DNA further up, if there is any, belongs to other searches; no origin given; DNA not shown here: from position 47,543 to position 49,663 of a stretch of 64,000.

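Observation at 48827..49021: DnaJ-type J-domain embedded inside the VirB4-type conjugation ATPase TraG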

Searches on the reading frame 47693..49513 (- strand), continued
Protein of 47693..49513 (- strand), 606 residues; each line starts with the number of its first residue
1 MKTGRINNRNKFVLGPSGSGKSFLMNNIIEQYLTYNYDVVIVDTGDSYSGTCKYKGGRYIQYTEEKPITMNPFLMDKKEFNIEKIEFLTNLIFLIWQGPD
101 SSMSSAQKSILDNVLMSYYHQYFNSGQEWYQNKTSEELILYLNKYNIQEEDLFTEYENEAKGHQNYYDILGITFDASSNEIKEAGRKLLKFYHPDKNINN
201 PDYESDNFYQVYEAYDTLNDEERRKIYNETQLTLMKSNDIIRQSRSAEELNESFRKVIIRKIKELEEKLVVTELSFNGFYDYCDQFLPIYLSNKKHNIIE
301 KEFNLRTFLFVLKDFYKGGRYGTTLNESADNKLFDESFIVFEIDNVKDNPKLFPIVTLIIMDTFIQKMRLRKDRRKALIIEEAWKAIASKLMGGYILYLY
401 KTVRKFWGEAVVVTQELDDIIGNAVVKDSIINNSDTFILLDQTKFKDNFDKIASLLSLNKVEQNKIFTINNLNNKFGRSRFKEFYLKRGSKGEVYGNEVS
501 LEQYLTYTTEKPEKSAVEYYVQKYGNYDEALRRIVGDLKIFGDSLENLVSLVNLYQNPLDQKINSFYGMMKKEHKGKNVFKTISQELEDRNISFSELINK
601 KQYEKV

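Call 31: find_homologous_proteins(query=P0126, max_evalue=1e-10)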
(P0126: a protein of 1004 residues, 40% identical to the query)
Query P0126 (1004 aa): 3403 proteins with E <= 1e-10 among 8000 candidates; the best 120 are listed.
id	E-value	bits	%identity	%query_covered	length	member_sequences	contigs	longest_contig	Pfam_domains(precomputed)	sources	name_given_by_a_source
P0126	0.0e+0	2235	100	100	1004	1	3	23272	PF00226.37,PF19044.7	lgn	-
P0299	0.0e+0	1530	67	100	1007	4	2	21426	PF00226.37,PF19044.7,PF12846.14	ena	-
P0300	0.0e+0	1490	66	99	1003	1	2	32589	PF00226.37,PF19044.7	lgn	-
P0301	2.6e-228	779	42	97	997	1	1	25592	PF00226.37,PF19044.7,PF01935.24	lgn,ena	-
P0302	1.1e-227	777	40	99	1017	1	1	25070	PF00226.37,PF19044.7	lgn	-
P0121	2.7e-227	775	40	98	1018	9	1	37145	PF00226.37,PF19044.7,PF01935.24,PF12846.14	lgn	-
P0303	3.1e-225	769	39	99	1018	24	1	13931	PF00226.37,PF19044.7,PF01935.24,PF03135.20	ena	-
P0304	6.7e-224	764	39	100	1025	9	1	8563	PF00226.37,PF19044.7,PF01935.24,PF12846.14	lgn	-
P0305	1.2e-223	763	39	99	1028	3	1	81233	PF00226.37,PF19044.7,PF01935.24,PF12846.14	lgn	-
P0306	4.3e-223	762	41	95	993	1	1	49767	PF00226.37,PF19044.7,PF01935.24,PF03135.20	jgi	-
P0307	7.6e-222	757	40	100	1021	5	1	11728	PF00226.37,PF19044.7,PF01935.24,PF03135.20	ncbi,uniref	ncbi:TraG family conjugative transposon ATPase [Kaistella sp.]|uniref:TraG family conjugative transp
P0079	7.7e-222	757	39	98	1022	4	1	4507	PF00226.37,PF19044.7,PF12846.14,PF03135.20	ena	-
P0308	3.1e-221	755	41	92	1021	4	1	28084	PF00226.37,PF19044.7,PF01935.24,PF12846.14,PF03135.20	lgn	-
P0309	3.3e-221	755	40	96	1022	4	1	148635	PF00226.37,PF19044.7,PF01935.24,PF12846.14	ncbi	-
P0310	5.1e-221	755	39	99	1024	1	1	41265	PF00226.37,PF19044.7,PF01935.24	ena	-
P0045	7.9e-221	754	38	99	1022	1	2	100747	PF00226.37,PF19044.7,PF01935.24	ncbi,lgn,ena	-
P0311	1.1e-220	754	40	99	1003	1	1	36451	PF00226.37,PF19044.7,PF12846.14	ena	-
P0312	1.2e-220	754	40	98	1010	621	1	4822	PF00226.37,PF19044.7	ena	-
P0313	1.3e-220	753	42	98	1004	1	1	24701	PF00226.37,PF19044.7,PF01935.24,PF12846.14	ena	-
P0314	1.8e-220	753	39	100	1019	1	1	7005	PF00226.37,PF19044.7,PF01935.24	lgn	-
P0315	2.1e-220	753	39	100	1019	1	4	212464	PF00226.37,PF19044.7,PF01935.24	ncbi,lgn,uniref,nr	ncbi:TraG family conjugative transposon ATPase [Elizabethkingia anophelis]|uniref:TraG family conjug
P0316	2.2e-220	753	40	99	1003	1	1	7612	PF00226.37,PF19044.7,PF12846.14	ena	-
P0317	3.4e-220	752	40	99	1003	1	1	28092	PF00226.37,PF19044.7,PF12846.14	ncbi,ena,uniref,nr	ncbi:TraG family conjugative transposon ATPase [uncultured Capnocytophaga sp.]|uniref:TraG family co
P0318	3.8e-220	752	39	100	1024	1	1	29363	PF00226.37,PF19044.7,PF01935.24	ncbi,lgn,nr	ncbi:conjugal transfer protein TraG [Elizabethkingia anophelis]|nr:conjugal transfer protein TraG [E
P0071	4.3e-220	752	39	100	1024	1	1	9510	PF00226.37,PF19044.7,PF01935.24,PF12846.14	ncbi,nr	ncbi:MAG: conjugal transfer protein TraG [Chryseobacterium sp.]|nr:MAG: conjugal transfer protein Tr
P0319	4.4e-220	752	39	100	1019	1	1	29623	PF00226.37,PF19044.7,PF01935.24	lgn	-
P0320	4.5e-220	752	40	99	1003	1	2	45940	PF00226.37,PF19044.7,PF12846.14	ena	-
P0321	4.6e-220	752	40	99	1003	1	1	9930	PF00226.37,PF19044.7,PF12846.14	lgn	-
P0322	4.7e-220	752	40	99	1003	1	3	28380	PF00226.37,PF19044.7,PF01935.24,PF12846.14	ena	-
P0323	4.8e-220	751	40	99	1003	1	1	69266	PF00226.37,PF19044.7,PF12846.14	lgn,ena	-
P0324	5.0e-220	751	39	99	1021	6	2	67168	PF00226.37,PF19044.7,PF01935.24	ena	-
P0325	5.0e-220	751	40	99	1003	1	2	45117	PF00226.37,PF19044.7,PF12846.14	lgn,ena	-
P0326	5.6e-220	751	40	98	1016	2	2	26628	PF00226.37,PF19044.7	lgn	-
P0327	7.8e-220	751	40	99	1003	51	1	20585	PF00226.37,PF19044.7,PF12846.14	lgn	-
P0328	1.2e-219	750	40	99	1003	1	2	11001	PF00226.37,PF19044.7,PF12846.14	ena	-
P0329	1.4e-219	750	40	99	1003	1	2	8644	PF00226.37,PF19044.7,PF01935.24,PF12846.14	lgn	-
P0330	1.5e-219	750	40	99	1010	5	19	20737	PF00226.37,PF19044.7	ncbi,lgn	-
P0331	1.6e-219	750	40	97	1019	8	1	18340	PF00226.37,PF19044.7,PF12846.14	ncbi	-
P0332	1.7e-219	750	39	99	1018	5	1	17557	PF00226.37,PF19044.7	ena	-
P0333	1.8e-219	750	40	96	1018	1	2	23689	PF00226.37,PF19044.7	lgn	-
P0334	2.1e-219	749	40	99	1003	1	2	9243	PF00226.37,PF19044.7,PF01935.24,PF12846.14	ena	-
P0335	2.3e-219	749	39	99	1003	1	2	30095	PF00226.37,PF19044.7,PF01935.24,PF12846.14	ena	-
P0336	4.1e-219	748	40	98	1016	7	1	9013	PF00226.37,PF19044.7,PF12846.14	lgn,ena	-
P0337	4.7e-219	748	41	92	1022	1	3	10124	PF00226.37,PF19044.7,PF01935.24,PF12846.14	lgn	-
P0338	6.4e-219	748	41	93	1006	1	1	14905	PF00226.37,PF19044.7,PF01935.24,PF12846.14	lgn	-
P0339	8.1e-219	747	39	99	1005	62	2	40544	PF00226.37,PF19044.7,PF12846.14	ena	-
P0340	1.2e-218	747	39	99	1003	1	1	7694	PF00226.37,PF19044.7,PF01935.24,PF12846.14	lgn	-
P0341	3.6e-218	745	42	92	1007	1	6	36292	PF00226.37,PF19044.7,PF01935.24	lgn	-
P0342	4.2e-218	745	40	96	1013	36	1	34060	PF00226.37,PF19044.7,PF01935.24,PF12846.14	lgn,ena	-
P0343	6.4e-218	744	40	92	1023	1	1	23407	PF00226.37,PF19044.7,PF01935.24,PF12846.14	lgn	-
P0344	6.7e-218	744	41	98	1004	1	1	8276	PF00226.37,PF19044.7,PF01935.24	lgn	-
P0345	1.9e-217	743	39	99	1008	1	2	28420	PF00226.37,PF19044.7,PF01935.24,PF12846.14,PF01637.25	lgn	-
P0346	2.8e-217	742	42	93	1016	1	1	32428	PF00226.37,PF19044.7,PF01935.24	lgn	-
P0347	4.7e-217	742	41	96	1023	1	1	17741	PF00226.37,PF19044.7,PF01935.24,PF12846.14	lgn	-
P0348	1.1e-216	740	40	99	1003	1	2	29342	PF00226.37,PF19044.7,PF01935.24,PF12846.14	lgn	-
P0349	4.4e-216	738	41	96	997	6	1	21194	PF00226.37,PF19044.7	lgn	-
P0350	1.0e-215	737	40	98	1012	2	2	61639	PF00226.37,PF19044.7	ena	-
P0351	1.7e-215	736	39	99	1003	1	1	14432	PF00226.37,PF19044.7,PF01935.24,PF12846.14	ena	-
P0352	1.9e-215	736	39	99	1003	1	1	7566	PF00226.37,PF19044.7,PF01935.24,PF12846.14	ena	-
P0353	2.1e-215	736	39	99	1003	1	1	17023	PF00226.37,PF19044.7,PF12846.14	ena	-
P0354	2.3e-215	736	39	99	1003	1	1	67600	PF00226.37,PF19044.7,PF12846.14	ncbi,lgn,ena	ncbi:TraG family conjugative transposon ATPase [Capnocytophaga leadbetteri]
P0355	2.3e-215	736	39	99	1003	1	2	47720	PF00226.37,PF19044.7,PF12846.14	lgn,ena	-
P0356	2.3e-215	736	39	99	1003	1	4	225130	PF00226.37,PF19044.7,PF12846.14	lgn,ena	-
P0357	2.5e-215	736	39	99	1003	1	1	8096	PF00226.37,PF19044.7,PF01935.24,PF12846.14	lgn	-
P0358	2.6e-215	736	39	99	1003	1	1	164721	PF00226.37,PF19044.7,PF01935.24,PF12846.14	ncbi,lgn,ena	ncbi:TraG family conjugative transposon ATPase [Capnocytophaga leadbetteri]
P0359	2.6e-215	736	39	99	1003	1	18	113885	PF00226.37,PF19044.7,PF01935.24,PF12846.14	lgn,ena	-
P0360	3.1e-215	736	39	99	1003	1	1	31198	PF00226.37,PF19044.7,PF12846.14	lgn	-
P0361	3.2e-215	736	41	96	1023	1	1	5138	PF00226.37,PF19044.7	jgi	-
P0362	4.4e-215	735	39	99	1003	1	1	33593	PF00226.37,PF19044.7,PF01935.24,PF12846.14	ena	-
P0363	4.4e-215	735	39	99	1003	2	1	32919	PF00226.37,PF19044.7,PF01935.24,PF12846.14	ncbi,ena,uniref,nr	ncbi:TraG family conjugative transposon ATPase [Capnocytophaga leadbetteri]|uniref:TraG family conju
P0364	4.6e-215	735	39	99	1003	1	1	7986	PF00226.37,PF19044.7,PF12846.14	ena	-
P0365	4.6e-215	735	41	93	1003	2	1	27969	PF00226.37,PF19044.7,PF12846.14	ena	-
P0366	4.7e-215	735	39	99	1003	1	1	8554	PF00226.37,PF19044.7,PF01935.24,PF12846.14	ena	-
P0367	4.9e-215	735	39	99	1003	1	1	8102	PF00226.37,PF19044.7,PF01935.24,PF12846.14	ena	-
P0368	5.3e-215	735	39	99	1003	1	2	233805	PF00226.37,PF19044.7,PF12846.14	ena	-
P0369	6.0e-215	735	39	99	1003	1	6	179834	PF00226.37,PF19044.7,PF12846.14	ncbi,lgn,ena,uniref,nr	ncbi:TraG family conjugative transposon ATPase [Capnocytophaga leadbetteri]|uniref:TraG family conju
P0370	7.1e-215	734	39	99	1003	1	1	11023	PF00226.37,PF19044.7,PF12846.14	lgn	-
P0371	8.8e-215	734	39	99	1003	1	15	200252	PF00226.37,PF19044.7,PF12846.14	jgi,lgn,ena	jgi:conjugation system ATPase, TraG family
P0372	9.8e-215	734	39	99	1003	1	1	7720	PF00226.37,PF19044.7,PF12846.14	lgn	-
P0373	1.5e-214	733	40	96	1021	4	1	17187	PF00226.37,PF19044.7,PF01935.24,PF12846.14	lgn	-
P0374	1.6e-214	733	39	99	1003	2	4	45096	PF00226.37,PF19044.7,PF12846.14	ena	-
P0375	2.2e-214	733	39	99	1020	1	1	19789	PF00226.37,PF19044.7,PF01935.24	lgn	-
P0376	2.9e-214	732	39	99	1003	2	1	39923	PF00226.37,PF19044.7,PF12846.14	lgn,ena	-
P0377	3.3e-214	732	39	99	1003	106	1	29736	PF00226.37,PF19044.7,PF12846.14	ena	-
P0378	3.8e-214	732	40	97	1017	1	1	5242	PF00226.37,PF19044.7,PF01935.24,PF12846.14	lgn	-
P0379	4.0e-214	732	40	94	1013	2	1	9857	PF00226.37,PF19044.7,PF01935.24,PF12846.14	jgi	-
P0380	6.0e-214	731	39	99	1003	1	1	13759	PF00226.37,PF19044.7,PF12846.14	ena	-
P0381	1.5e-213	730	40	97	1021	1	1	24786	PF00226.37,PF19044.7,PF01935.24,PF12846.14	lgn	-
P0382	3.9e-213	729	38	99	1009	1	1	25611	PF00226.37,PF19044.7,PF01935.24,PF12846.14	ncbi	-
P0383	2.3e-212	726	40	94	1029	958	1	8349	PF00226.37,PF19044.7,PF01935.24,PF12846.14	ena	-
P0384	2.5e-212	726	40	96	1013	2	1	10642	PF00226.37,PF19044.7,PF12846.14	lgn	-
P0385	3.2e-212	726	39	100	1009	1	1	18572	PF00226.37,PF19044.7,PF01935.24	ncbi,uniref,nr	ncbi:hypothetical protein CAPN002_25900 [Capnocytophaga stomatis]|uniref:TraG family conjugative tra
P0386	3.4e-212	725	42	89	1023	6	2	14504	PF00226.37,PF19044.7,PF01935.24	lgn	-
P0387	4.1e-212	725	40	96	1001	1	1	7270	PF00226.37,PF19044.7,PF12846.14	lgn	-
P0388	1.1e-211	724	39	96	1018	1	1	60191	PF00226.37,PF19044.7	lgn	-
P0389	2.5e-211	723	42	92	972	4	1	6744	PF00226.37,PF19044.7,PF01935.24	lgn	-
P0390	3.7e-211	722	39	98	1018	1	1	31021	PF00226.37,PF19044.7,PF01935.24,PF12846.14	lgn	-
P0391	5.7e-211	721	39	96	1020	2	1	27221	PF00226.37,PF19044.7,PF01935.24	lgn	-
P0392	8.2e-211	721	40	92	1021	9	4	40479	PF00226.37,PF19044.7,PF01935.24,PF12846.14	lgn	-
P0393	4.4e-210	719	39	99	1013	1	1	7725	PF00226.37,PF19044.7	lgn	-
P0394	6.2e-210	718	39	98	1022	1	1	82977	PF00226.37,PF19044.7,PF12846.14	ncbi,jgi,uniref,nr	ncbi:TraG/VirB4 family ATPase [Sphingobacterium siyangense]|uniref:TraG/VirB4 family ATPase n=1 Tax=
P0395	6.7e-209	715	38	97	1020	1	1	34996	PF00226.37,PF19044.7,PF01935.24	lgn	-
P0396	2.1e-208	713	41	92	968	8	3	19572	PF00226.37,PF19044.7,PF01935.24,PF12846.14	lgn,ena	-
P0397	1.3e-207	710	40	95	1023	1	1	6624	PF00226.37,PF19044.7,PF01935.24,PF12846.14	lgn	-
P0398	2.3e-207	709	42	50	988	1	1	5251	PF19044.7,PF01935.24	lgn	-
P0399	4.5e-207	709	39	94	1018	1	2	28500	PF00226.37,PF19044.7,PF01935.24,PF12846.14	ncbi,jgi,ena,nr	ncbi:MAG: DnaJ domain-containing protein [Weeksellaceae bacterium]|nr:DnaJ domain-containing protein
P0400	6.3e-206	705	40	96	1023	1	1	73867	PF00226.37,PF19044.7,PF01935.24,PF12846.14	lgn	-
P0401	2.5e-205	703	40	92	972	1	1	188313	PF00226.37,PF19044.7,PF01935.24,PF12846.14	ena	-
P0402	2.5e-205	703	40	92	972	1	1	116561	PF00226.37,PF19044.7,PF01935.24,PF12846.14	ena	-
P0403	5.4e-205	702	41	89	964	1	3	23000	PF00226.37,PF19044.7,PF01935.24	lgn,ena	-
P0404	1.1e-204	701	38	99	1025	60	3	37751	PF00226.37,PF19044.7,PF01935.24,PF12846.14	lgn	-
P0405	2.0e-204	700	40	52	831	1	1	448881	PF19044.7,PF01935.24,PF03135.20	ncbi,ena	-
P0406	6.0e-204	698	40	92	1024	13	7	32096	PF00226.37,PF19044.7,PF01935.24,PF12846.14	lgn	-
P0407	9.6e-204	698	41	49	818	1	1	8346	PF19044.7,PF01935.24,PF12846.14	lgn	-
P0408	2.2e-202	693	42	89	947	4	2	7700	PF19044.7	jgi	jgi:type IV secretory pathway VirB4 component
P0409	4.4e-202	692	35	54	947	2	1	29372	PF19044.7,PF01935.24,PF12846.14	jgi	-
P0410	8.3e-202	691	41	88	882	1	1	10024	PF00226.37,PF19044.7,PF12846.14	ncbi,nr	ncbi:MAG: DnaJ domain-containing protein, partial [Capnocytophaga sp.]|nr:DnaJ domain-containing pro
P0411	5.4e-200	685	40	92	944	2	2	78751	PF19044.7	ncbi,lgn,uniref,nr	ncbi:TraG family conjugative transposon ATPase [Pedobacter antarcticus]|uniref:TraG family conjugati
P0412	1.3e-199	684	39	92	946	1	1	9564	PF19044.7,PF12846.14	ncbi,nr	ncbi:MAG: conjugal transfer protein TraG [Sphingobacteriaceae bacterium]|nr:MAG: conjugal transfer p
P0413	2.9e-199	683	39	53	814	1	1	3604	PF19044.7,PF01935.24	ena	-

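Call 51: predict_structure(alignment_id=A2)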
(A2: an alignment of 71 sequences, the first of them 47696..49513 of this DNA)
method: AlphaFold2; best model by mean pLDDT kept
length: 606 residues; sequences in the alignment: 71
mean_pLDDT: 84.9   pTM: 0.74
mean pLDDT of the five models: 84.9, 83.8, 83.6, 81.7, 81.6
residues with pLDDT >= 90: 210; 70-90: 360; 50-70: 17; < 50: 19
segments of 3 or more residues with pLDDT < 50: 1-6, 234-244
pLDDT, mean of each block of 10 residues (from residue 1): 51 89 93 89 92 92 86 85 84 89 91 95 88 90 85 72 69 84 89 82 80 87 77 48 58 85 89 95 93 78 92 94 86 87 90 87 80 88 84 77 82 83 80 89 85 87 87 79 88 89 90 93 93 94 92 93 89 87 89 87 67
secondary structure, 60 per line:
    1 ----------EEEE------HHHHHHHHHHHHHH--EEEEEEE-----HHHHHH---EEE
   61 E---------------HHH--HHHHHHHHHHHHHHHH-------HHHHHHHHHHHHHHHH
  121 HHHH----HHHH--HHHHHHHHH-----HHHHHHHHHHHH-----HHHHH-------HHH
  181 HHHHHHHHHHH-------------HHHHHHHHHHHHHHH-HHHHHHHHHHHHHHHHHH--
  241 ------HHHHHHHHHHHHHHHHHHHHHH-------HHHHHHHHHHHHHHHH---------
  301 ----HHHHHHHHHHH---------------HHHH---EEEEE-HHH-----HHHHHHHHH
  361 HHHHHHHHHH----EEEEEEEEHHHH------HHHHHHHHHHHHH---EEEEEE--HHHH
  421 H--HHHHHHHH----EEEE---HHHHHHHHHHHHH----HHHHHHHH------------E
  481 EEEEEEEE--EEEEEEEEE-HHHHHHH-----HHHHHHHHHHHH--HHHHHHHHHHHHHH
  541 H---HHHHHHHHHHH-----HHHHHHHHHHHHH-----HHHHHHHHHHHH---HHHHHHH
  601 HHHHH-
elements in order: E11-14 H21-34 E37-43 H49-54 E58-61 H82-97 H105-124 H129-132 H135-143 H149-160 H166-170 H178-191 H205-219 H221-238 H247-268 H276-291 H305-315 H331-334 E338-342 H352-370 E375-382 H383-386 H393-405 E409-414 H417-421 H424-431 E436-439 H443-455 H460-467 E480-488 E491-499 H501-507 H513-524 H527-541 H545-555 H561-573 H579-590 H594-605

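Call 54: fold_search(model_id=the predicted structure, library=pdb)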
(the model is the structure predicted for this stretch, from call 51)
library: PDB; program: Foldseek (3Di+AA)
matches with E <= 10: 611; with E <= 0.001: 57
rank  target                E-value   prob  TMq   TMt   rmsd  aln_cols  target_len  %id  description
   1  4ag6_B                9.7e-10  1.00  0.42  0.65  13.4       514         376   15  Structure of VirB4 of Thermoanaerobacter pseudethanolicus (released 2012-07-04)
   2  4ag5_B                1.7e-09  1.00  0.42  0.66  11.4       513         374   14  Structure of VirB4 of Thermoanaerobacter pseudethanolicus (released 2012-07-04)
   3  4ag6_A                2.0e-09  1.00  0.42  0.65  13.4       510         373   15  Structure of VirB4 of Thermoanaerobacter pseudethanolicus (released 2012-07-04)
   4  8rtd_O                2.7e-09  1.00  0.44  0.34   5.9       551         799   13  Stalk-Arches-IMC structure from the fully-assembled R388 type IV secretion system determined by cryo-EM. (released 2024-06-19)
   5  8rtd_T                2.9e-09  1.00  0.44  0.34   6.5       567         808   13  Stalk-Arches-IMC structure from the fully-assembled R388 type IV secretion system determined by cryo-EM. (released 2024-06-19)
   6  8rtd_g                4.6e-09  1.00  0.43  0.36   6.3       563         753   12  Stalk-Arches-IMC structure from the fully-assembled R388 type IV secretion system determined by cryo-EM. (released 2024-06-19)
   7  4ag5_A                1.4e-08  1.00  0.40  0.62  13.8       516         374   16  Structure of VirB4 of Thermoanaerobacter pseudethanolicus (released 2012-07-04)
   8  7o43_B                1.2e-07  1.00  0.41  0.32  12.1       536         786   13  TrwK/VirB4unbound dimer complex from R388 type IV secretion system determined by cryo-EM. (released 2022-06-22)
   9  7o43_A                1.6e-07  1.00  0.41  0.32  14.0       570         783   14  TrwK/VirB4unbound dimer complex from R388 type IV secretion system determined by cryo-EM. (released 2022-06-22)
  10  7o42_A                3.5e-07  1.00  0.40  0.27  15.4       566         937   14  TrwK/VirB4unbound trimer of dimers complex (with Hcp1) from the R388 type IV secretion system determined by cryo-EM. (released 2022-06-22)
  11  8rtd_P                2.5e-06  1.00  0.38  0.31  12.9       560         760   13  Stalk-Arches-IMC structure from the fully-assembled R388 type IV secretion system determined by cryo-EM. (released 2024-06-19)
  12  8yhx_A                7.5e-06  1.00  0.41  0.44  12.2       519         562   14  Cryo-EM structure of the trimeric HerA (released 2024-11-06)
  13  1e9s_I                8.2e-06  1.00  0.33  0.45  14.3       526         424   12  Bacterial conjugative coupling protein TrwBdeltaN70. Unbound monoclinic form. (released 2001-02-06)
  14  1e9r_G                8.6e-06  1.00  0.34  0.47  14.4       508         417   12  Bacterial conjugative coupling protein TrwBdeltaN70. Trigonal form in complex with sulphate. (released 2001-02-06)
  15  1e9s_L                1.0e-05  1.00  0.28  0.38  20.4       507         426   12  Bacterial conjugative coupling protein TrwBdeltaN70. Unbound monoclinic form. (released 2001-02-06)
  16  1e9s_M                1.1e-05  1.00  0.34  0.46  13.8       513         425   12  Bacterial conjugative coupling protein TrwBdeltaN70. Unbound monoclinic form. (released 2001-02-06)
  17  1e9s_K                1.3e-05  1.00  0.34  0.46  13.7       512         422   12  Bacterial conjugative coupling protein TrwBdeltaN70. Unbound monoclinic form. (released 2001-02-06)
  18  1e9s_F                1.5e-05  1.00  0.34  0.45  13.9       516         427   12  Bacterial conjugative coupling protein TrwBdeltaN70. Unbound monoclinic form. (released 2001-02-06)
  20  1e9s_J                1.7e-05  1.00  0.34  0.46  13.8       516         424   12  Bacterial conjugative coupling protein TrwBdeltaN70. Unbound monoclinic form. (released 2001-02-06)
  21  1e9s_E                1.9e-05  1.00  0.34  0.45  14.2       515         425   13  Bacterial conjugative coupling protein TrwBdeltaN70. Unbound monoclinic form. (released 2001-02-06)
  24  1e9s_H                2.5e-05  1.00  0.33  0.45  14.0       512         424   12  Bacterial conjugative coupling protein TrwBdeltaN70. Unbound monoclinic form. (released 2001-02-06)
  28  1e9s_B                3.4e-05  1.00  0.33  0.45  13.9       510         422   13  Bacterial conjugative coupling protein TrwBdeltaN70. Unbound monoclinic form. (released 2001-02-06)
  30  1e9s_G                3.7e-05  1.00  0.34  0.45  13.9       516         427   12  Bacterial conjugative coupling protein TrwBdeltaN70. Unbound monoclinic form. (released 2001-02-06)
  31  1e9s_A                3.7e-05  1.00  0.28  0.37  20.0       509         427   12  Bacterial conjugative coupling protein TrwBdeltaN70. Unbound monoclinic form. (released 2001-02-06)
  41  1e9s_D                7.9e-05  1.00  0.33  0.46  14.2       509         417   14  Bacterial conjugative coupling protein TrwBdeltaN70. Unbound monoclinic form. (released 2001-02-06)
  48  8rtd_V                1.3e-04  1.00  0.35  0.30  13.5       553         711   12  Stalk-Arches-IMC structure from the fully-assembled R388 type IV secretion system determined by cryo-EM. (released 2024-06-19)
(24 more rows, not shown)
